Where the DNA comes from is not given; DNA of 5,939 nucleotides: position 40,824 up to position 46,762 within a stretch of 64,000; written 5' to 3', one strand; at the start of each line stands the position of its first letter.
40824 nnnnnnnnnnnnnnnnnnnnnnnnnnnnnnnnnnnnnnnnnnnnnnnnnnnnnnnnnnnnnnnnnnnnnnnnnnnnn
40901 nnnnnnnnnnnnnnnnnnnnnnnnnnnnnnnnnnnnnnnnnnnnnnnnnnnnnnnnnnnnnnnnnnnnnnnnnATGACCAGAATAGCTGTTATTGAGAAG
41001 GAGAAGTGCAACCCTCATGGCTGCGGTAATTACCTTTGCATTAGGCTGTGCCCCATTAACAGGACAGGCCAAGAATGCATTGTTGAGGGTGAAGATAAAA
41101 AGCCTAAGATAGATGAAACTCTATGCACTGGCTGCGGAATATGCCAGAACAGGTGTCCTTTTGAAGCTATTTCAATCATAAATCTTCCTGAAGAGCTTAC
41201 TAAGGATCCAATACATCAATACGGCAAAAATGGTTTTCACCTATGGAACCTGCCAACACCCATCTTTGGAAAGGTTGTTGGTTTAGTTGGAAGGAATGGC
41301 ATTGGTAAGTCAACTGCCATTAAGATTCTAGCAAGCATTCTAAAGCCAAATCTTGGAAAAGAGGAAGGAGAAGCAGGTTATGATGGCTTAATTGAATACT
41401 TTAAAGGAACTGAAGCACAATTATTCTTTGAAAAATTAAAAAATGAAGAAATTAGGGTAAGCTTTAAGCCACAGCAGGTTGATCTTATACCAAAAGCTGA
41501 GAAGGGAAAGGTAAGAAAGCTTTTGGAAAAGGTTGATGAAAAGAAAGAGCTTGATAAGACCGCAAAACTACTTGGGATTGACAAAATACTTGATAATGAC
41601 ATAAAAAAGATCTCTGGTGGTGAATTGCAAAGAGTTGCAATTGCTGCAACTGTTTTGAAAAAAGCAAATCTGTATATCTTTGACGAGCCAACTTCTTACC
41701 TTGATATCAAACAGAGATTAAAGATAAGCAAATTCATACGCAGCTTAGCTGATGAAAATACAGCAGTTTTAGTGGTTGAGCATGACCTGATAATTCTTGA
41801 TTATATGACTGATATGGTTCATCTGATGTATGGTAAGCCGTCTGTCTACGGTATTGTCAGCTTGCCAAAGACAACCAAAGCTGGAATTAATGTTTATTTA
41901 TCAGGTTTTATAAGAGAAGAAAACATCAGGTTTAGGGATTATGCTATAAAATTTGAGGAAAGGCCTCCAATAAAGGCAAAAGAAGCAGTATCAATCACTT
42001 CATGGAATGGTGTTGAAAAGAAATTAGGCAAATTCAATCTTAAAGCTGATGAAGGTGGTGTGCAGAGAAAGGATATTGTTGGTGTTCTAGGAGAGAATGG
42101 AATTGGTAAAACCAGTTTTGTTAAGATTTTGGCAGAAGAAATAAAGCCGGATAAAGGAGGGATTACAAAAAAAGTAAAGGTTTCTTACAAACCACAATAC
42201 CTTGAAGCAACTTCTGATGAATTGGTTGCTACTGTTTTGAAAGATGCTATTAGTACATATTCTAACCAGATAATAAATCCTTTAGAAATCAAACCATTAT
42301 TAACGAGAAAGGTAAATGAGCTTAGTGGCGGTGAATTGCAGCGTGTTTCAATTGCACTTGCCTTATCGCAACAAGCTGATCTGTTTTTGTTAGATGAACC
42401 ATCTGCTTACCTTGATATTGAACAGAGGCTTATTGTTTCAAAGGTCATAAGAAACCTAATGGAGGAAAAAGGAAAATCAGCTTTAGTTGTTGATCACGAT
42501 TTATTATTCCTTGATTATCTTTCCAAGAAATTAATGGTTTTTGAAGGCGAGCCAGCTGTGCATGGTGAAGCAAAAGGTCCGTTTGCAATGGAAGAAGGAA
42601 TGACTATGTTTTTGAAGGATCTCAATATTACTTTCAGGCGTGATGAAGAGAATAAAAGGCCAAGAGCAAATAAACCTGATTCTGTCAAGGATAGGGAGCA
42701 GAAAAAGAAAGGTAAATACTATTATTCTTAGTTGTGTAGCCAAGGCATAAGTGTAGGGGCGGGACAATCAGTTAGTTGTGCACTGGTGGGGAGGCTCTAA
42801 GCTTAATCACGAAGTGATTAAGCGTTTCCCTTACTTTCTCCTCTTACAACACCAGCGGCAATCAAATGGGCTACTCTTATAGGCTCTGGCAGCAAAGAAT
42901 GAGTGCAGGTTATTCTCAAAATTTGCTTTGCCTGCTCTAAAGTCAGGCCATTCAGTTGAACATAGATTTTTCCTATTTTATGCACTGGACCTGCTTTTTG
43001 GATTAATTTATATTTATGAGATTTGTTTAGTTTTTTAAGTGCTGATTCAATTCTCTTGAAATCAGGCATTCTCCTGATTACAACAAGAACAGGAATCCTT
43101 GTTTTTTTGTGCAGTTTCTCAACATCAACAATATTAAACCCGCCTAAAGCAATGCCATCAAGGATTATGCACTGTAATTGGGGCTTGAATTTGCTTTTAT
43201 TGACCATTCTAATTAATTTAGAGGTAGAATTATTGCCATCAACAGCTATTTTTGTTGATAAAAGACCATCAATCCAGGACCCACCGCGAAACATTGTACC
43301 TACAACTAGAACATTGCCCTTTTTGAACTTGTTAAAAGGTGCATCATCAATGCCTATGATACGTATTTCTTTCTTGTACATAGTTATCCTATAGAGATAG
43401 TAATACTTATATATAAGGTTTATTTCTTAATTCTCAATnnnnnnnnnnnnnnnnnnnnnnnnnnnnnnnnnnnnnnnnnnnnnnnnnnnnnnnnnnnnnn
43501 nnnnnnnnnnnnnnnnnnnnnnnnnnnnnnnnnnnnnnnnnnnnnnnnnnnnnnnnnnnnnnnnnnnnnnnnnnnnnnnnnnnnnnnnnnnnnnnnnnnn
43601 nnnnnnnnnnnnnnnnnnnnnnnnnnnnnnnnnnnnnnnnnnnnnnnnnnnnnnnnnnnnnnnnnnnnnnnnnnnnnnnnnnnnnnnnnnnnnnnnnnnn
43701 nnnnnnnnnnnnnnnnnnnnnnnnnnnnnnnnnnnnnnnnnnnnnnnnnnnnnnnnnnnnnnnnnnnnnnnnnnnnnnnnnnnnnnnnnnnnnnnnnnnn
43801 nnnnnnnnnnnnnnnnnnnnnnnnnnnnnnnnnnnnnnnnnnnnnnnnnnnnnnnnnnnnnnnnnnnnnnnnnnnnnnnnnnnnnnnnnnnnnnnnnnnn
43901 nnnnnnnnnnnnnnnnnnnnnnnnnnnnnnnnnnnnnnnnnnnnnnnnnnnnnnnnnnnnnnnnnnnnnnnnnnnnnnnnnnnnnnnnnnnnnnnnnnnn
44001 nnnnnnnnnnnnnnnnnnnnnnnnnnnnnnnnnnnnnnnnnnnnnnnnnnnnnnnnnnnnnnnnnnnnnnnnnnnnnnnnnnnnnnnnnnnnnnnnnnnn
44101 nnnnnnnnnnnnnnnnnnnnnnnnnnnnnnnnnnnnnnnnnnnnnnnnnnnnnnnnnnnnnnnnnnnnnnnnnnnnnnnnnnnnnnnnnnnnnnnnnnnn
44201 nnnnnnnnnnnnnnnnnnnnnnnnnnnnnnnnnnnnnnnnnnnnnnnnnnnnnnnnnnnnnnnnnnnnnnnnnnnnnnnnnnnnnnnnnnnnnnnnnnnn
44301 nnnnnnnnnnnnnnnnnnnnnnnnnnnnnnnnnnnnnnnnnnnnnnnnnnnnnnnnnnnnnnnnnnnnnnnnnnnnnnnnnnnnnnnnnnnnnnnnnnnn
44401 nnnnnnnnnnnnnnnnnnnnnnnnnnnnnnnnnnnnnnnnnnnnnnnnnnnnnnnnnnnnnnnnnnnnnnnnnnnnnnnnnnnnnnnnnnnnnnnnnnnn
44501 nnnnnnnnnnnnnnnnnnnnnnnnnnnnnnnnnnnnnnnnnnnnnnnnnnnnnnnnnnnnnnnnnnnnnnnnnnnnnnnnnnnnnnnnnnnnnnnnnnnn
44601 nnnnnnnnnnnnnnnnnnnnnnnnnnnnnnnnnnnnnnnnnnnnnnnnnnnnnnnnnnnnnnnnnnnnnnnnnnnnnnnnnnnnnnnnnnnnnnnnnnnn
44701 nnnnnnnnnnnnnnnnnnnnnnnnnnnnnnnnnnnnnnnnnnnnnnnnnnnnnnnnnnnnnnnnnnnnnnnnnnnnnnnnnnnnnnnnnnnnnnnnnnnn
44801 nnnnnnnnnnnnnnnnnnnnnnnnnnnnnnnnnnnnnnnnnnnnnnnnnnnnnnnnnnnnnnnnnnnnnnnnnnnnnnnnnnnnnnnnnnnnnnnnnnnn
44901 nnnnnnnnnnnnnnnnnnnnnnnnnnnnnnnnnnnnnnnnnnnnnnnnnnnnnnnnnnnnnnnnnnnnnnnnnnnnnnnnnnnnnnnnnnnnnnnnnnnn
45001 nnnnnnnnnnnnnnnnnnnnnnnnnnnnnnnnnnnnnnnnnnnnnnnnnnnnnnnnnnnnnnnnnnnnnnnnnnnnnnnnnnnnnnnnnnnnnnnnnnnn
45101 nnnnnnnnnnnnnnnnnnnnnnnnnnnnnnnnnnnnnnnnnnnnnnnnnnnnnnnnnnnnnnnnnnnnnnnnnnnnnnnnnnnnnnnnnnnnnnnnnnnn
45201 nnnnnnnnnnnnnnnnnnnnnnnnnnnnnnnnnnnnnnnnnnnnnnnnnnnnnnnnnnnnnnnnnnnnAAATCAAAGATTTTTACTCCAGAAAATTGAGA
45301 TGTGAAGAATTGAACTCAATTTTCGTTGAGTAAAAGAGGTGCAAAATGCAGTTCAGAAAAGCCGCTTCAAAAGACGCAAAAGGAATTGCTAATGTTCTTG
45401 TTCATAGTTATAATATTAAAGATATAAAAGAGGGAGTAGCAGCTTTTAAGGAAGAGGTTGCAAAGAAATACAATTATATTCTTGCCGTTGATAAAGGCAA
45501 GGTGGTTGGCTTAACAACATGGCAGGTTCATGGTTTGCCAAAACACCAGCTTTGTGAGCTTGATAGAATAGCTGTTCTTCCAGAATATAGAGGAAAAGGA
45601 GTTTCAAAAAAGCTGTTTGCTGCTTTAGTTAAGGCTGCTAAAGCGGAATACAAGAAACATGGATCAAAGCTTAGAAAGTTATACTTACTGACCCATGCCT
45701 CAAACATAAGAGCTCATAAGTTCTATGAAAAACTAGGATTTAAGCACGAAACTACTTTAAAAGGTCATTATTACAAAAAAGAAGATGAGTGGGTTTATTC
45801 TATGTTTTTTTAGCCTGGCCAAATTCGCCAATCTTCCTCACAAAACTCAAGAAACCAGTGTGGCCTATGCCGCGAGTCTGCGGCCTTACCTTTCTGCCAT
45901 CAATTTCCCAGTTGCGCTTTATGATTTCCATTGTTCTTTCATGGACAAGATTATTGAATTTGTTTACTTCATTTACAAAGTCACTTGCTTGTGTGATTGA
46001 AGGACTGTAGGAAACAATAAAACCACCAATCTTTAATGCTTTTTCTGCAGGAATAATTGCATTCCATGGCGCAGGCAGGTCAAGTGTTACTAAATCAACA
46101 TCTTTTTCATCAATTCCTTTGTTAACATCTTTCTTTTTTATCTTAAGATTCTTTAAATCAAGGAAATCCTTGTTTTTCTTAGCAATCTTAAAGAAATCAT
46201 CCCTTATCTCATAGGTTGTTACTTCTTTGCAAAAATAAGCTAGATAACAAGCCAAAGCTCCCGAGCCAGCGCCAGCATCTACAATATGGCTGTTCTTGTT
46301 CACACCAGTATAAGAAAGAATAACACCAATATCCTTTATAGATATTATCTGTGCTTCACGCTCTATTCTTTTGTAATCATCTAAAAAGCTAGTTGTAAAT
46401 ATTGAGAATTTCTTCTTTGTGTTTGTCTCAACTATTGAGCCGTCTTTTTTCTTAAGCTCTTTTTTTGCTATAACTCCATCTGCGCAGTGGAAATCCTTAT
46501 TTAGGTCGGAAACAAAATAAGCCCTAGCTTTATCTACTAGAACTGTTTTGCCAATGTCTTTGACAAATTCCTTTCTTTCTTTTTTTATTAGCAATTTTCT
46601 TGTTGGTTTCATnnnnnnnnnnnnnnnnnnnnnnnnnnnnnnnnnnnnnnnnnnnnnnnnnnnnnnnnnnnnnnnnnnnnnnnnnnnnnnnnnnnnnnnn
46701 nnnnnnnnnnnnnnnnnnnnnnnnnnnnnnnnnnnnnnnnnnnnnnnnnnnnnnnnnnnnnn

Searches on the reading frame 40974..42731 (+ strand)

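Call 39: search_protein_families(library=pfam, proteins=[window:40974-42731:+], max_evalue=0.00001)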
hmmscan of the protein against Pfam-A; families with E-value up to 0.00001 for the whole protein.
window:40974-42731:+ (585 aa): 7 families
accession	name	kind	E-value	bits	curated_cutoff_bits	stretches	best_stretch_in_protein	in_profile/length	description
PF00005.33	ABC_tran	-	2.9e-42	144.9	25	2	99-241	11-137/137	ABC transporter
PF02463.25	SMC_N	-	3.2e-14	53.3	40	1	99-283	24-210/220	RecF/RecN/SMC N terminal domain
PF13304.12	AAA_21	-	1.1e-09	39.2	27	0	102-141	2-50/304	AAA domain, putative AbiEii toxin, Type IV TA system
PF04068.21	Fer4_RLI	-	4.5e-08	33.1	23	1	2-34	1-35/35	Possible Fer4-like domain in RNase L inhibitor, RLI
PF00037.32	Fer4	-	1.5e-07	31.4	21.1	1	44-67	1-24/24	4Fe-4S binding domain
PF12837.12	Fer4_6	-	5.5e-07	29.7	25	0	43-66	1-24/24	4Fe-4S binding domain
PF13191.12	AAA_16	-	2.1e-06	28.8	32.6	0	367-446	25-104/167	AAA ATPase domain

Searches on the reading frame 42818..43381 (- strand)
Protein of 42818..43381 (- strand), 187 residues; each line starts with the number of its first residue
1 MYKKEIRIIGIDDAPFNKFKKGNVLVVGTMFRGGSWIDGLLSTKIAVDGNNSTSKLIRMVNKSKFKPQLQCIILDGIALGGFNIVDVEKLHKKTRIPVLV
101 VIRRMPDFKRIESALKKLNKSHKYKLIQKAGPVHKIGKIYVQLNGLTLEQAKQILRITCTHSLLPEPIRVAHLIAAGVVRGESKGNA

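Call 27: search_protein_families(library=pfam, proteins=[window:42818-43381:-], max_evalue=0.01)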
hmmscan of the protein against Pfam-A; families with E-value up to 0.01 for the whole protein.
window:42818-43381:- (187 aa): 1 family
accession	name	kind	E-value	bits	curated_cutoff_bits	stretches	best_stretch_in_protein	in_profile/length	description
PF01949.23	Endo_dU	-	6.2e-60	202.1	32.7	1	4-178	1-181/182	Endonuclease dU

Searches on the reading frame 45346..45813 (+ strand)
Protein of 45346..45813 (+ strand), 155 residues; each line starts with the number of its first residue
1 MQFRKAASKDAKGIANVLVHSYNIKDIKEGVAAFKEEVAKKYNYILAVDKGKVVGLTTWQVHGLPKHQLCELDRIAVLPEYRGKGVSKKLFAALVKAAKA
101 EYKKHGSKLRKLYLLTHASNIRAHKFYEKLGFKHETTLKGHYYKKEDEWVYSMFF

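Call 27: search_protein_families(library=pfam, proteins=[window:45346-45813:+], max_evalue=0.01)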
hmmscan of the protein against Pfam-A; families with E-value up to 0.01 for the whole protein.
window:45346-45813:+ (155 aa): 10 families
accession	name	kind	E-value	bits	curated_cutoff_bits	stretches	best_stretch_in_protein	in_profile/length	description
PF00583.31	Acetyltransf_1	-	9.7e-17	61.8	20.7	1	40-132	31-116/116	Acetyltransferase (GNAT) family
PF13508.13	Acetyltransf_7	-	1.3e-16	61.2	27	1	42-133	3-83/84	Acetyltransferase (GNAT) domain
PF13673.13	Acetyltransf_10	-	7e-12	45.9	23.6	1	32-134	20-109/128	Acetyltransferase (GNAT) domain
PF13527.13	Acetyltransf_9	-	9.8e-08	32.5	25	1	3-132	2-124/127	Acetyltransferase (GNAT) domain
PF17013.11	Acetyltransf_15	-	1.4e-07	31.5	35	1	64-141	67-145/210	Putative acetyl-transferase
PF13302.13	Acetyltransf_3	-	1.5e-07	32.6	25.4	1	21-133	31-138/138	Acetyltransferase (GNAT) domain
PF08445.16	FR47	-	1.9e-06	28.2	22.1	1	66-135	18-80/86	FR47-like protein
PF14542.12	Acetyltransf_CG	-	1.9e-05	25.1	30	1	44-103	2-58/80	GCN5-related N-acetyl-transferase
PF13420.13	Acetyltransf_4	-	7.4e-05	23.3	24.3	1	50-147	57-149/155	Acetyltransferase (GNAT) domain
PF21926.2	FeeM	-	0.0039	17.4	27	0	67-134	78-138/158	N-acyl amino acid synthase FeeM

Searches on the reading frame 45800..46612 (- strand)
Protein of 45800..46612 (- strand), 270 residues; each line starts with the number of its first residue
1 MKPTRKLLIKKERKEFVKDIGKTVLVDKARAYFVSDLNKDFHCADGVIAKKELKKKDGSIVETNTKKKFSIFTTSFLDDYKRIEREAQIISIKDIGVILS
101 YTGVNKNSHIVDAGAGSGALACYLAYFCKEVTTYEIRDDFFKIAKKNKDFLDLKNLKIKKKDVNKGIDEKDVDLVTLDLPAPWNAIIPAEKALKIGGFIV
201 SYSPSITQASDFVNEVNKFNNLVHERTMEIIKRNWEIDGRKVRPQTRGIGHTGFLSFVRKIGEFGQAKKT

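Call 8: find_encoding_contigs(protein=window:45800-46612:-, flank=3000, max_places=10)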
Protein window:45800-46612:- (270 aa): 6 contigs read that carry it; 3 places shown.
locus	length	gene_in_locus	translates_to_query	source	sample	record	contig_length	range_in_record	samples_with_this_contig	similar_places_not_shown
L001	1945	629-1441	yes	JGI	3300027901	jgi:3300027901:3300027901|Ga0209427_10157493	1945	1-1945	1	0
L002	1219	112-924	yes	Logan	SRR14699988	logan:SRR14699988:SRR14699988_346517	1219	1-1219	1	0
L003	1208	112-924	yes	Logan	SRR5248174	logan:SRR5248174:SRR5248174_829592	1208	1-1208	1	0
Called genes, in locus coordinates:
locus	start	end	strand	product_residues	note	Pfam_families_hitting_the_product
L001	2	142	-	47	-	?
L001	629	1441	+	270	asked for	PF05175:MTS (faint), PF01135:PCMT (weak), PF00398:RrnaAD (weak), PF08704:GCD14, PF13847:Methyltransf_31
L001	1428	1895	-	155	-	PF13302:Acetyltransf_3, PF13527:Acetyltransf_9, PF17013:Acetyltransf_15 (weak), PF13673:Acetyltransf_10, PF14542:Acetyltransf_CG (faint), PF00583:Acetyltransf_1, PF13508:Acetyltransf_7, PF08445:FR47 (weak)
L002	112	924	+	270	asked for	PF05175:MTS (faint), PF01135:PCMT (weak), PF00398:RrnaAD (weak), PF08704:GCD14, PF13847:Methyltransf_31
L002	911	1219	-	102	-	?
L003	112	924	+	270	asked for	PF05175:MTS (faint), PF01135:PCMT (weak), PF00398:RrnaAD (weak), PF08704:GCD14, PF13847:Methyltransf_31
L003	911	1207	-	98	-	?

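Call 27: search_protein_families(library=pfam, proteins=[window:45800-46612:-], max_evalue=0.01)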
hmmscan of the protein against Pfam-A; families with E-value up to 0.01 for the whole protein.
window:45800-46612:- (270 aa): 8 families
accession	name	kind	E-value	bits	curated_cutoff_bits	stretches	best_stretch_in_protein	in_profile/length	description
PF08704.16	GCD14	-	6.4e-19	69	26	1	85-240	19-182/247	tRNA methyltransferase complex GCD14 subunit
PF13847.12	Methyltransf_31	-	1.1e-07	32.1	27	1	105-221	2-127/145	Methyltransferase domain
PF00398.26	RrnaAD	-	2.2e-07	30.7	24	1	89-164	25-86/263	Ribosomal RNA adenine dimethylase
PF05175.20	MTS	-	2.5e-06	27.7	23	1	103-176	28-103/170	Methyltransferase small domain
PF01135.25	PCMT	-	1.3e-05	25.5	20.3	1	73-170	40-140/210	Protein-L-isoaspartate(D-aspartate) O-methyltransferase (PCMT)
PF08241.18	Methyltransf_11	-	6.6e-05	23.9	21.2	1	111-199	1-93/95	Methyltransferase domain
PF13649.12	Methyltransf_25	-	0.00058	20.9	27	1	110-177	1-70/97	Methyltransferase domain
PF13679.12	Methyltransf_32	-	0.0022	18.4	27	1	82-170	5-100/143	Methyltransferase domain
